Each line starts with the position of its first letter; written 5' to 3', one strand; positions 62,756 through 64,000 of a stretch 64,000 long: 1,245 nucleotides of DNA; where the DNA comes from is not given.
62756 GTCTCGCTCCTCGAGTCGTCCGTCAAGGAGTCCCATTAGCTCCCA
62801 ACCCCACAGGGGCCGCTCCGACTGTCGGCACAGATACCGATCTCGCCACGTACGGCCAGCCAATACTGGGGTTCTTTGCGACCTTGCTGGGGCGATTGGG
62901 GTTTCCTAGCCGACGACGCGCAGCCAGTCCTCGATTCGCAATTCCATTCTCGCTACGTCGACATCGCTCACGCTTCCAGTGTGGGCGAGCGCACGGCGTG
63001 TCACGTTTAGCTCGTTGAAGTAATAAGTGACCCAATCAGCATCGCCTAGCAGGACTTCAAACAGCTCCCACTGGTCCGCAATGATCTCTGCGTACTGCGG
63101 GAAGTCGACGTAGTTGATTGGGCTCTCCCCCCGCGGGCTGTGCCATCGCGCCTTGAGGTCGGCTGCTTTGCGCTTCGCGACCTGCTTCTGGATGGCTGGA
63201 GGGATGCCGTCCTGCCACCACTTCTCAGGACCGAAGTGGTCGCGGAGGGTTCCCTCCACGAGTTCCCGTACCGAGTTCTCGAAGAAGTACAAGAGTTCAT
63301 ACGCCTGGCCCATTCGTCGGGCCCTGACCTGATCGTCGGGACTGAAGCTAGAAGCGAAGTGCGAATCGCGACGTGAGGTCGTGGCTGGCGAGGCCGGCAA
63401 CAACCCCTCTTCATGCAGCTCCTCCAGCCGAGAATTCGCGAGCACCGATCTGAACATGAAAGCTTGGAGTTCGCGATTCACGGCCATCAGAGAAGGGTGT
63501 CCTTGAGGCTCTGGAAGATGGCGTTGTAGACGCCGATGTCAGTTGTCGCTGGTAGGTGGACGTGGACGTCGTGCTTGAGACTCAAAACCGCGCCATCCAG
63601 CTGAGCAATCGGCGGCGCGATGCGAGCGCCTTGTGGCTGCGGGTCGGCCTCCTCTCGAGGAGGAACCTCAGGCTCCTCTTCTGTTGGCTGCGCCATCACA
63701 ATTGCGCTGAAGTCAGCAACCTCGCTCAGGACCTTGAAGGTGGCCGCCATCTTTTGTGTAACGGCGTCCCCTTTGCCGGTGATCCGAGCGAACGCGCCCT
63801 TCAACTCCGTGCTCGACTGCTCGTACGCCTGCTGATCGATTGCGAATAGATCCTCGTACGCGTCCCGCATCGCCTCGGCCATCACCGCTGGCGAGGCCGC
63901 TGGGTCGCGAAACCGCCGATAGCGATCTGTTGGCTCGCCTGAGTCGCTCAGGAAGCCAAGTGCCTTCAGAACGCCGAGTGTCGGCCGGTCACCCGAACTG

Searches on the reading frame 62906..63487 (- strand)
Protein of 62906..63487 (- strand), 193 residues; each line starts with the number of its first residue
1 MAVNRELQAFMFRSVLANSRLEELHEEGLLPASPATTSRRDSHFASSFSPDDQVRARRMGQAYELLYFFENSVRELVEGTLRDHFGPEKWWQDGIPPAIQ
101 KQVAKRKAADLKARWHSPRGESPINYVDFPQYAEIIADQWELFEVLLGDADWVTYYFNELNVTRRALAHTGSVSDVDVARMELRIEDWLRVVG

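Call 8: search_protein_families(library=pfam, proteins=[window:62906-63487:-], max_evalue=0.01)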
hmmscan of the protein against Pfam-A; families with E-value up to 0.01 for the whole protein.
window:62906-63487:- (193 aa): 2 families
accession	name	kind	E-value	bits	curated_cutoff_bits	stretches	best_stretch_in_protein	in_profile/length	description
PF18731.6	HEPN_Swt1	-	4.3e-11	43.5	27.5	1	66-193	3-115/115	Swt1-like HEPN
PF18725.6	HEPN_SAV2148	-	4.1e-08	33.3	26.4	1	53-177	27-158/216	SAV2148-like HEPN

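Call 15: search_protein_families(library=padloc, proteins=[window:62906-63487:-], max_evalue=0.01)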
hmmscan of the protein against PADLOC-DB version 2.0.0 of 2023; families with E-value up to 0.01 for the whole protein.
window:62906-63487:- (193 aa): 3 families
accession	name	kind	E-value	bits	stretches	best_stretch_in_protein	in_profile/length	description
PDLC04591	PDC-M34B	-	1.3e-71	238.3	1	4-193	5-185/185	-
PDLC04592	PDC-M34B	-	3.1e-48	162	1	5-193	4-191/192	-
PDLC04590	PDC-M34B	-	3e-26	90.1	1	56-189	10-142/147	-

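Call 16: search_protein_families(library=phrogs, proteins=[window:62906-63487:-], max_evalue=0.01)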
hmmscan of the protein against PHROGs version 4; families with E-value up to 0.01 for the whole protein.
window:62906-63487:- (193 aa): 0 families

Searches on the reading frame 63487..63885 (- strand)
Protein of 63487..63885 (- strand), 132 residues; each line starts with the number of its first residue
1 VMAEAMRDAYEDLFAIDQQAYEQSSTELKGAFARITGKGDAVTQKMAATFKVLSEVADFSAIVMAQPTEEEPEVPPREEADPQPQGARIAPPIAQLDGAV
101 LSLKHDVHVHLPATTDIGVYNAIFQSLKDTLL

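Call 15: search_protein_families(library=padloc, proteins=[window:63487-63885:-], max_evalue=0.01)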
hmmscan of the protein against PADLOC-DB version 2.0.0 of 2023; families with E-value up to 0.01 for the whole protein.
window:63487-63885:- (132 aa): 2 families
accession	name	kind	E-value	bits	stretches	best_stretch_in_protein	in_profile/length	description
PDLC04589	PDC-M34A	-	6.2e-36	122.7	1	1-131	80-207/208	-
PDLC04588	PDC-M34A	-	3.3e-19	67.3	1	2-131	135-258/260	-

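Call 16: search_protein_families(library=phrogs, proteins=[window:63487-63885:-], max_evalue=0.01)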
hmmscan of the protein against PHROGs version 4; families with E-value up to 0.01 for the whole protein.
window:63487-63885:- (132 aa): 0 families
